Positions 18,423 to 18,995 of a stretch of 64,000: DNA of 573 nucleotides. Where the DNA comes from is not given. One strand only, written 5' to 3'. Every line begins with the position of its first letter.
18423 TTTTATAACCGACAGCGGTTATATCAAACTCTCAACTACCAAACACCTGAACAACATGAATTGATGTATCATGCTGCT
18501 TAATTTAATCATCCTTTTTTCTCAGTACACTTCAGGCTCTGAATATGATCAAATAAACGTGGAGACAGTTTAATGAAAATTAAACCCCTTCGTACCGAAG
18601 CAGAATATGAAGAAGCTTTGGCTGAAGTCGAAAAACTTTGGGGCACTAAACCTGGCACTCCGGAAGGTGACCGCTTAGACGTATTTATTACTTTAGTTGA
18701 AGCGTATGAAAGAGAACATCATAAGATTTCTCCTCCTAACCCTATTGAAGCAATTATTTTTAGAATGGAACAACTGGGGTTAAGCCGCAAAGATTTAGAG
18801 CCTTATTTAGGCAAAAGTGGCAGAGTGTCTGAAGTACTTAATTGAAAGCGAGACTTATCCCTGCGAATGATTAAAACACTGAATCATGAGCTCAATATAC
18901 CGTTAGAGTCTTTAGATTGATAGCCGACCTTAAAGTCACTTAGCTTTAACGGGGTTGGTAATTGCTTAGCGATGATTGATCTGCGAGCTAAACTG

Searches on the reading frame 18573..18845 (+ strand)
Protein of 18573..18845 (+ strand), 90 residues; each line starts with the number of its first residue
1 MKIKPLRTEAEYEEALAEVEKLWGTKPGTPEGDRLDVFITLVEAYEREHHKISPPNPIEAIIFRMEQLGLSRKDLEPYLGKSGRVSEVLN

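Call 24: search_protein_families(library=pfam, proteins=[window:18573-18845:+], max_evalue=0.01)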
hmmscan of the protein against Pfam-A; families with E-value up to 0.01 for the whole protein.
window:18573-18845:+ (90 aa): 0 families

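Call 25: search_protein_families(library=phrogs, proteins=[window:18573-18845:+], max_evalue=0.01)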
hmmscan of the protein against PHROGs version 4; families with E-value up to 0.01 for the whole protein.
window:18573-18845:+ (90 aa): 3 families
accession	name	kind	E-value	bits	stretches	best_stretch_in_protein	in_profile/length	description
phrog_10398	-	unknown function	1.6e-17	64.4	1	1-64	1-66/66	-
phrog_1373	-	transcription regulation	3.6e-16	60.6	1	1-90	1-98/166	transcriptional regulator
phrog_11202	-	unknown function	1.3e-13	51.9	1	25-90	30-95/218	-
